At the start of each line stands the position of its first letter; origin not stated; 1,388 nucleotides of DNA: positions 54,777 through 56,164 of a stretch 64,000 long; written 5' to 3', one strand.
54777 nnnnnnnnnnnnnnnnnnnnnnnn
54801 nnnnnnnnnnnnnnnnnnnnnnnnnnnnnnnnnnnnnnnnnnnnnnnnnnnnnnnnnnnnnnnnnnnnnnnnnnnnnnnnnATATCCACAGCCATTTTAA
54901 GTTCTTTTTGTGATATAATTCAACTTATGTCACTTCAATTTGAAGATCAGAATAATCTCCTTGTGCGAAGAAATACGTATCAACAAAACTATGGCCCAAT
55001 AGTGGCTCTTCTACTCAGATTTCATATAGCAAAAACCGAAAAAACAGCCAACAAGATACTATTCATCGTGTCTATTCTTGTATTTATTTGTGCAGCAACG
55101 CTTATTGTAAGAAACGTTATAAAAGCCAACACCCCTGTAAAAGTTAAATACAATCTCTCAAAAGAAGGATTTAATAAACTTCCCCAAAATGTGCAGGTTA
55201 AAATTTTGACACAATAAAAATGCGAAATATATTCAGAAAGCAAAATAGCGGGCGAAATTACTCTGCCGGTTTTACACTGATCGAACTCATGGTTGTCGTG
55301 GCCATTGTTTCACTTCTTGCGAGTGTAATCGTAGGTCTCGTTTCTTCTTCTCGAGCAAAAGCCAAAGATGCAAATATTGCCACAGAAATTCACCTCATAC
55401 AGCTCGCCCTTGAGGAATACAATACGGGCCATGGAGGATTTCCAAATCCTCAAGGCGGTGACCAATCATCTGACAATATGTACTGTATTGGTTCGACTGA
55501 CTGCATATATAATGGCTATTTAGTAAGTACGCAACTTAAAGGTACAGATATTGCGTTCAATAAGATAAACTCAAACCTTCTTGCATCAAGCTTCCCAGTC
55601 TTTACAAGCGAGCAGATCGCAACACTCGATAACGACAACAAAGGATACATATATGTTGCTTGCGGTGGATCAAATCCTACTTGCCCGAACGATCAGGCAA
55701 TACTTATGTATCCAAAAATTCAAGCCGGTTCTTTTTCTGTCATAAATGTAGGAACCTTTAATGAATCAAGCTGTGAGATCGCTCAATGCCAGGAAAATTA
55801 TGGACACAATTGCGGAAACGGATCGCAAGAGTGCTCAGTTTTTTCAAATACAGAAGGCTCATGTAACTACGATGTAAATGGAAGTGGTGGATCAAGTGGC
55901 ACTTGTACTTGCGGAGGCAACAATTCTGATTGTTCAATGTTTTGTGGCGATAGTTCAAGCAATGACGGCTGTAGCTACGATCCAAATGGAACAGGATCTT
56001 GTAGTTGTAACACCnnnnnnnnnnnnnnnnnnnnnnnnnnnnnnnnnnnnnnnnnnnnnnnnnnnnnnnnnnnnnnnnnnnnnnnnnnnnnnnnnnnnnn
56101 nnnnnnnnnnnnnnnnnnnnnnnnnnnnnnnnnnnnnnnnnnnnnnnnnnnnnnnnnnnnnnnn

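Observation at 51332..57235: Surface-glycan gene set next to a giant Cys-rich pilin-like protein: candidate glycosylated, disulfide-knotted pilus appendage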

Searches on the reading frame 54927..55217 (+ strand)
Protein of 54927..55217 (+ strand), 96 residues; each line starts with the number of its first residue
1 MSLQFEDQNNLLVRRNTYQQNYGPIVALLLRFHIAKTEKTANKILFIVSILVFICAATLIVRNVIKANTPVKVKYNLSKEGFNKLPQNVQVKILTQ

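Call 3: search_protein_families(library=pfam, proteins=[window:54927-55217:+], max_evalue=0.01)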
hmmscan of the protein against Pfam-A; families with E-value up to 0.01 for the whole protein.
window:54927-55217:+ (96 aa): 0 families

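Call 4: search_protein_families(library=ncbifam, proteins=[window:54927-55217:+], max_evalue=0.01)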
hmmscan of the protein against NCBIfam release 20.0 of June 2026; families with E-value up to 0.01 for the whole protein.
window:54927-55217:+ (96 aa): 1 family
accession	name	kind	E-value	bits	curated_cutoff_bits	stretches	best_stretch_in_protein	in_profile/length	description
TIGR04570.1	mollicut_2TM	hypoth_equivalog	0.0042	17.4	50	1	23-76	32-85/87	TIGR04570 family membrane protein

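Call 48: search_protein_families(library=pfam, alignment_id=A6, max_evalue=1)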
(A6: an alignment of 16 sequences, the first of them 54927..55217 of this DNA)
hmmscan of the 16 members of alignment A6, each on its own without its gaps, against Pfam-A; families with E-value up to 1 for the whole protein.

A. member 1, window:54927-55217:+ (96 aa): 3 families
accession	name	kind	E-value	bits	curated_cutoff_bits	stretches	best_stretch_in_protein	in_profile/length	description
PF25686.1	Betaherpes_U91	-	0.016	15.1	27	1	33-67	7-41/157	Betaherpesvirus U91 protein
PF07672.19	MFS_Mycoplasma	-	0.02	14.8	24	1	10-83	33-106/297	Mycoplasma MFS transporter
PF09685.15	DUF4870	-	0.03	14.7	25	1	43-77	68-102/107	Domain of unknown function (DUF4870)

B. families by the number of members that match (of 16 scanned): 20 families
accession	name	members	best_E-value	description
PF09813.14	Coa3_cc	3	0.092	Cytochrome c oxidase assembly factor 3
PF19084.5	DUF5775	2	0.1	Family of unknown function (DUF5775)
PF15168.11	TRIQK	2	0.13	Triple QxxK/R motif-containing protein family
PF02936.19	COX4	1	0.00055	Cytochrome c oxidase subunit IV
PF14358.11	DUF4405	1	0.003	Domain of unknown function (DUF4405)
PF06724.16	DUF1206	1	0.0049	Domain of Unknown Function (DUF1206)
PF05255.16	UPF0220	1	0.011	Uncharacterised protein family (UPF0220)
PF25686.1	Betaherpes_U91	1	0.016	Betaherpesvirus U91 protein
PF19592.4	DUF6097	1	0.018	Family of unknown function (DUF6097)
PF07672.19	MFS_Mycoplasma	1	0.02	Mycoplasma MFS transporter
PF19893.4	DUF6366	1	0.021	Family of unknown function (DUF6366)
PF09685.15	DUF4870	1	0.03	Domain of unknown function (DUF4870)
PF01292.26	Ni_hydr_CYTB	1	0.032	Prokaryotic cytochrome b561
PF05739.25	SNARE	1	0.046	SNARE domain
PF14143.11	YrhC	1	0.056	YrhC-like protein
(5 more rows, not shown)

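Call 50: find_homologous_proteins(query=A6, max_evalue=0.001)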
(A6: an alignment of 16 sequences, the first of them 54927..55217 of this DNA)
Query A6 (16 sequences) (96 aa, profile of the alignment): 70 proteins with E <= 0.001 among 1035 candidates.
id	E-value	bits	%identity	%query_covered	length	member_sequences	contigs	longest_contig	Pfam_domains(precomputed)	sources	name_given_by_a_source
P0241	2.5e-30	122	100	100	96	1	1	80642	-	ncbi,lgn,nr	ncbi:MAG: hypothetical protein JWP09_761 [Candidatus Taylorbacteria bacterium]|nr:hypothetical prote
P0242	2.0e-28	116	76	100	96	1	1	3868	-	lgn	-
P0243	5.5e-28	115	89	100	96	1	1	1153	-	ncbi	-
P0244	1.3e-23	101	61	100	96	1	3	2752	-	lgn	-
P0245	1.6e-23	100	-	-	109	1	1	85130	-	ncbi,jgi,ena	ncbi:MAG: hypothetical protein WCW87_03955 [Candidatus Paceibacterota bacterium]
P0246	4.8e-20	89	28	56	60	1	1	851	-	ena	-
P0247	5.1e-20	89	30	55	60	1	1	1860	-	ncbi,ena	-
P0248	9.6e-20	88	36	38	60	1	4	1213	-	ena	-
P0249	1.5e-19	88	35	45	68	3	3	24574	-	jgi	-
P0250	8.0e-19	85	42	13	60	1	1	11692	-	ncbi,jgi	jgi:hypothetical protein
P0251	2.0e-18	84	39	38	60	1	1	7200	-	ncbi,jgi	jgi:hypothetical protein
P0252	2.3e-18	84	32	34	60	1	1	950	-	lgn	-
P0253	4.8e-18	83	29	47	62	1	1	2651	-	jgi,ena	-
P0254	4.9e-18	83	39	100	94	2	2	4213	-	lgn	-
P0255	5.4e-18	83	33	19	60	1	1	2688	-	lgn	-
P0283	5.3e-15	73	-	-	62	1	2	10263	-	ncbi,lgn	-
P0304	4.6e-8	51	-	-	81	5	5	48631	-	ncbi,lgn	-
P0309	3.3e-6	45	30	56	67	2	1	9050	-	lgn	-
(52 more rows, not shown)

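Call 51: find_encoding_contigs(protein=P0304, flank=6000, max_places=3)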
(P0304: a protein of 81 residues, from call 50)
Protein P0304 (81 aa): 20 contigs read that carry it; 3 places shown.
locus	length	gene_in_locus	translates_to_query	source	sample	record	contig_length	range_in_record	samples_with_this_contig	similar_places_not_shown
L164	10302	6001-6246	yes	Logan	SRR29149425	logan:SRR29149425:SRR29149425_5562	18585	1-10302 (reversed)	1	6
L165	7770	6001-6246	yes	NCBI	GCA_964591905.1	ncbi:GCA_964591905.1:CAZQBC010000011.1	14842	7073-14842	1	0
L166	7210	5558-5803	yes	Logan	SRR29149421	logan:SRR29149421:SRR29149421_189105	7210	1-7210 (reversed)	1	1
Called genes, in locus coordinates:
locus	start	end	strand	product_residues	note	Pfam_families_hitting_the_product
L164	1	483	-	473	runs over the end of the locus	PF21760:SecD_1st, PF22599:SecDF_P1_head, PF02355:SecD_SecF_C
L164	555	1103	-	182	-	-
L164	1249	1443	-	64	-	-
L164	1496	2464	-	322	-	PF01073:3Beta_HSD, PF01370:Epimerase, PF02719:Polysacc_synt_2, PF04321:RmlD_sub_bind, PF05368:NmrA, PF07993:NAD_binding_4, PF13460:NAD_binding_10, PF16363:GDP_Man_Dehyd, +2 more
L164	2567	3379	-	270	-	PF00763:THF_DHG_CYH, PF02882:THF_DHG_CYH_C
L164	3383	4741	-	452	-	PF02397:Bac_transf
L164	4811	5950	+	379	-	PF13477:Glyco_trans_4_2, PF13439:Glyco_transf_4, PF13579:Glyco_trans_4_4, PF00534:Glycos_transf_1, PF13692:Glyco_trans_1_4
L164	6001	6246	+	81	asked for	-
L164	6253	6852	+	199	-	PF07963:N_methyl (weak)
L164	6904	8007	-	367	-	PF01098:FTSW_RODA_SPOVE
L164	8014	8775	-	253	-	-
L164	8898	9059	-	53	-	-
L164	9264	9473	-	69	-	-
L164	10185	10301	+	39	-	?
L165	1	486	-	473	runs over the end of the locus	PF21760:SecD_1st, PF22599:SecDF_P1_head, PF02355:SecD_SecF_C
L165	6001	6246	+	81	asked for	-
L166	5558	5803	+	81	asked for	-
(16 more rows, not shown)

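Call 52: find_encoding_contigs(protein=P0283, flank=6000, max_places=2)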
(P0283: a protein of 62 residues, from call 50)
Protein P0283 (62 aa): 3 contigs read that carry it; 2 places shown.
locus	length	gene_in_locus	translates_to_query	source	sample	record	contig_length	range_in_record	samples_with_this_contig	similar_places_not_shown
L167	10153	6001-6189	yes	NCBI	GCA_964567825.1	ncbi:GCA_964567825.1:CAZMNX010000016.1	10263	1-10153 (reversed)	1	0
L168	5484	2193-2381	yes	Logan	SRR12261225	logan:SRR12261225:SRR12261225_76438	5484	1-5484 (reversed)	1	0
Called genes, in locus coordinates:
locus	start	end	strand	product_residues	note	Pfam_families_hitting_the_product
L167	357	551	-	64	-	-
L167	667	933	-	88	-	-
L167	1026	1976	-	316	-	PF07549:Sec_GG (weak), PF02355:SecD_SecF_C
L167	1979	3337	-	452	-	PF21760:SecD_1st, PF22599:SecDF_P1_head, PF02355:SecD_SecF_C, PF03176:MMPL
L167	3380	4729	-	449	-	PF02397:Bac_transf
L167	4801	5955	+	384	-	PF13477:Glyco_trans_4_2, PF13439:Glyco_transf_4, PF13579:Glyco_trans_4_4, PF00534:Glycos_transf_1, PF13692:Glyco_trans_1_4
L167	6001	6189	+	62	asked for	-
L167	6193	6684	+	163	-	PF07963:N_methyl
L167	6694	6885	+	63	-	-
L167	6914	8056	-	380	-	PF01098:FTSW_RODA_SPOVE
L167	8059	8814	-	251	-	-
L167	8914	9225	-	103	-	-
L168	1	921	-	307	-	?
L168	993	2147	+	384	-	PF13477:Glyco_trans_4_2, PF13439:Glyco_transf_4, PF13579:Glyco_trans_4_4, PF00534:Glycos_transf_1, PF13692:Glyco_trans_1_4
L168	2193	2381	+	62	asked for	-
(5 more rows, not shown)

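Call 53: find_encoding_contigs(protein=P0309, flank=6000, max_places=2)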
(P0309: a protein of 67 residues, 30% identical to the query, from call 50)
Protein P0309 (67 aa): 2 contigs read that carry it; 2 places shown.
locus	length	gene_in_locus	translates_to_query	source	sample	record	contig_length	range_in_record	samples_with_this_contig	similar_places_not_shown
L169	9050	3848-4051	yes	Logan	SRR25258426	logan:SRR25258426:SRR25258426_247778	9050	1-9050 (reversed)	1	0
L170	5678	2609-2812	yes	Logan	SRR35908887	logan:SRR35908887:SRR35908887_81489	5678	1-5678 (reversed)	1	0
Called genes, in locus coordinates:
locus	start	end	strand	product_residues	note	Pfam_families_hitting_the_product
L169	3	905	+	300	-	?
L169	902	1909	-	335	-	PF00294:PfkB, PF08543:Phos_pyr_kin (weak)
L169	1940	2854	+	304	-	PF01116:F_bP_aldolase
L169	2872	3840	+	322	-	PF00389:2-Hacid_dh, PF02826:2-Hacid_dh_C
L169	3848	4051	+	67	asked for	-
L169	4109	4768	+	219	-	PF01386:Ribosomal_L25p, PF14693:Ribosomal_TL5_C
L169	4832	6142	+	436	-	PF13406:SLT_2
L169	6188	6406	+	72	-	PF01197:Ribosomal_L31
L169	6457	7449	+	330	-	PF03462:PCRF, PF00472:RF-1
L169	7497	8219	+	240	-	PF00318:Ribosomal_S2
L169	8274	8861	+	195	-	PF00889:EF_TS, PF25025:EF-Ts_N (faint)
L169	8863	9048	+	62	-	?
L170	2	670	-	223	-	?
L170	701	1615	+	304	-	PF01116:F_bP_aldolase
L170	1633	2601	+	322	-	PF00389:2-Hacid_dh, PF02826:2-Hacid_dh_C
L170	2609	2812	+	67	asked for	-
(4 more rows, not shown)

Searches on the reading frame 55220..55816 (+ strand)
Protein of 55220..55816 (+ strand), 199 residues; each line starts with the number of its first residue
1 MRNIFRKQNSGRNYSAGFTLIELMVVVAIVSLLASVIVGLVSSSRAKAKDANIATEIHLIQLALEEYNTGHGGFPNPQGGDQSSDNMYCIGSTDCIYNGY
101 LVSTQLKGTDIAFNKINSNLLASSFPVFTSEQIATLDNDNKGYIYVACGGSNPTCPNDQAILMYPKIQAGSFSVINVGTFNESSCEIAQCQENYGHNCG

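Call 23: find_related_loci(query=A2, collection=genome_contigs, flank=10000)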
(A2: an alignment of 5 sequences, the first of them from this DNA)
Query A2 (199 aa) in genome_contigs; peptide patterns used: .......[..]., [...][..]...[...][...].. (x = any residue, [..] = any of these).
600 stretches matched a pattern (row limit reached: there are more); 281 encode a relative of the query (tblastn E <= 1e-3); the best 80 are kept; 80 distinct loci.
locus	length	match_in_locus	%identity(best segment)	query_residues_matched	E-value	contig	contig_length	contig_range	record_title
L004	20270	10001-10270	41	4-101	4e-15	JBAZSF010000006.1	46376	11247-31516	MAG: Candidatus Paceibacterota bacterium isolate SO_2017_GW1_167 NODE_3811_length_46376_cov_3.037168_OW334_2017, whole g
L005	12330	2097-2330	42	6-83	1e-13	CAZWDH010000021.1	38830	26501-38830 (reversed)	MAG TPA_asm: uncultured Nitrospiraceae bacterium isolate SRP323723_co1_44 genome assembly, contig: NODE_848_length_38830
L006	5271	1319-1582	39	5-92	4e-13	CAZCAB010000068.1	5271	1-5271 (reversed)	MAG TPA_asm: uncultured Gammaproteobacteria bacterium isolate SRP167671_co2_16 genome assembly, contig: NODE_17853_lengt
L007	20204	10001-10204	41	3-75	5e-12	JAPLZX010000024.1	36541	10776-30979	MAG: Candidatus Zambryskiibacteriota bacterium isolate LacPavin_0419_WC90_MAG_35_8 LacPavin_0419_WC90_scaffold_31554, wh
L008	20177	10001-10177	47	17-75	1e-11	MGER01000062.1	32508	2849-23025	MAG: Candidatus Uhrbacteria bacterium RIFCSPLOWO2_02_FULL_49_11 rifcsplowo2_02_scaffold_6276, whole genome shotgun seque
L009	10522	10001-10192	44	12-75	1e-11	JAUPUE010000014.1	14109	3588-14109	MAG: Patescibacteria group bacterium isolate erpe_2018_sw_6hr_WHONDRS-SW48-000087_B_bin.85 scaffold_99677, whole genome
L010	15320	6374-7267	48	13-78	6e-12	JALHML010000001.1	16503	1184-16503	MAG: Candidatus Paceibacterota bacterium isolate Bin_32_2_1 c_000000013871, whole genome shotgun sequence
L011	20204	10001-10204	41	17-80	3e-11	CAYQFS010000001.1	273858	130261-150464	MAG TPA_asm: uncultured Candidatus Saccharibacteria bacterium isolate SRP298887_co1_199 genome assembly, contig: NODE_8_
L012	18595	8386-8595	41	12-76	4e-11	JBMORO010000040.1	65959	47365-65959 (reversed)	MAG: Patescibacteria group bacterium isolate Betzabe_MAG182 MAG182_40, whole genome shotgun sequence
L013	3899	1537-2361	41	1-79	4e-11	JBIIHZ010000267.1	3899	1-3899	MAG: Candidatus Sericytochromatia bacterium isolate ME2001-08-13pf_3300042453_group1_bin284 Rohwer_bin1391_scaffold_4753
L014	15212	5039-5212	43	17-74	8e-11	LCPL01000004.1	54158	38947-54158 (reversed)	MAG: Parcubacteria group bacterium GW2011_GWC2_48_17 UY29_C0004, whole genome shotgun sequence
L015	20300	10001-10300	34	2-91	1e-10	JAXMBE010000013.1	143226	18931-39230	MAG: Isosphaeraceae bacterium isolate STL-PLA28 C1.179.fa-13, whole genome shotgun sequence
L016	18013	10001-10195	38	12-76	8e-11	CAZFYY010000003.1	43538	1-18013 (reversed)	MAG TPA_asm: uncultured Gammaproteobacteria bacterium isolate SRP296810_co1_333 genome assembly, contig: NODE_701_length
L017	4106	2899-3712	38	13-89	2e-10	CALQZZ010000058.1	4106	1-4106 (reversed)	MAG: Candidatus Nomurabacteria bacterium isolate RE-4nov15-362 genome assembly, contig: RE-4nov15-C56730, whole genome s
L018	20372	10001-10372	33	17-153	3e-10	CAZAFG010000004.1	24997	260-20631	MAG TPA_asm: uncultured Candidatus Saccharibacteria bacterium isolate SRP286056_co2_554 genome assembly, contig: NODE_28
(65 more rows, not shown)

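Call 41: find_homologous_proteins(query=A2, max_evalue=0.001)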
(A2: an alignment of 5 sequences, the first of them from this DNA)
Query A2 (5 sequences) (199 aa, profile of the alignment): 7537 proteins with E <= 0.001 among 8000 candidates; the best 120 are listed.
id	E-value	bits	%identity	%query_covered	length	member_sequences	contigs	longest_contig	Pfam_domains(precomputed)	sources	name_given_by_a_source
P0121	1.7e-59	219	46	87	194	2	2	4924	PF07963.18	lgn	-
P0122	2.2e-53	199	37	88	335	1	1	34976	PF07963.18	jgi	-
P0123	1.2e-52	197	50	91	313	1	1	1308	PF07963.18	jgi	jgi:prepilin-type N-terminal cleavage/methylation domain-containing protein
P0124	3.3e-36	143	38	80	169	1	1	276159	PF07963.18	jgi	jgi:prepilin-type N-terminal cleavage/methylation domain-containing protein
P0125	9.6e-30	122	36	78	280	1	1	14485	PF07963.18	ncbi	-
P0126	4.9e-25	106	35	86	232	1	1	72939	PF07963.18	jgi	jgi:prepilin-type N-terminal cleavage/methylation domain-containing protein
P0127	2.7e-24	104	33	77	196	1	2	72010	PF07963.18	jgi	jgi:prepilin-type N-terminal cleavage/methylation domain-containing protein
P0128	2.0e-23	101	44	40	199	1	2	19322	PF07963.18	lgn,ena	-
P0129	4.9e-22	97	40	45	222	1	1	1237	PF07963.18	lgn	-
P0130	2.6e-21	94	43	39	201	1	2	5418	PF07963.18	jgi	jgi:prepilin-type N-terminal cleavage/methylation domain-containing protein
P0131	3.5e-21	94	58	30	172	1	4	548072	PF07963.18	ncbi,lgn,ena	-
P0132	9.4e-21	92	32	77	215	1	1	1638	PF07963.18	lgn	-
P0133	1.8e-20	92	35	76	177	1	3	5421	PF07963.18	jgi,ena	-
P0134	4.4e-20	90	30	77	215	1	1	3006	PF07963.18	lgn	-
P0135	1.5e-19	88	49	34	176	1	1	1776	PF07963.18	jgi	jgi:prepilin-type N-terminal cleavage/methylation domain-containing protein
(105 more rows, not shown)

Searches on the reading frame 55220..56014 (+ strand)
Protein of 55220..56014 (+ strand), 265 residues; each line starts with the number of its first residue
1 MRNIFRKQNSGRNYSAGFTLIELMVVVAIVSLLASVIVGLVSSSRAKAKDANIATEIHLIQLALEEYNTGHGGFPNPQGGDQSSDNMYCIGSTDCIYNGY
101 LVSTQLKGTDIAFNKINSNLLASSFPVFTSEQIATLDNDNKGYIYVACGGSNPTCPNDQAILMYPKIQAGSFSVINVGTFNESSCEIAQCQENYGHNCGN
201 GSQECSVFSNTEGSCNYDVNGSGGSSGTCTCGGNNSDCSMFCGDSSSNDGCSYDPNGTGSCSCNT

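Call 40: predict_structure(alignment_id=A4)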
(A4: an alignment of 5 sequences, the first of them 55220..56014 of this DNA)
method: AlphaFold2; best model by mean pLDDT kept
length: 265 residues; sequences in the alignment: 5
mean_pLDDT: 47.6   pTM: 0.42
mean pLDDT of the five models: 47.6, 43.5, 42.5, 37.5, 36.8
residues with pLDDT >= 90: 0; 70-90: 17; 50-70: 96; < 50: 152
segments of 3 or more residues with pLDDT < 50: 1-17, 77-85, 106-139, 149-158, 185-265
pLDDT, mean of each block of 10 residues (from residue 1): 38 47 72 59 59 70 65 51 53 57 49 46 44 45 60 43 62 63 47 33 27 27 28 32 34 37 33
secondary structure, 60 per line:
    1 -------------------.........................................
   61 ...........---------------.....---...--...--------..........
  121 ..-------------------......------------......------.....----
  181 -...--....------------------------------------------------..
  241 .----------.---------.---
elements in order: H20-71 E87-91 E95-97 E100-102 H111-122 E142-147 E160-165 E172-176 E182-184 H187-190
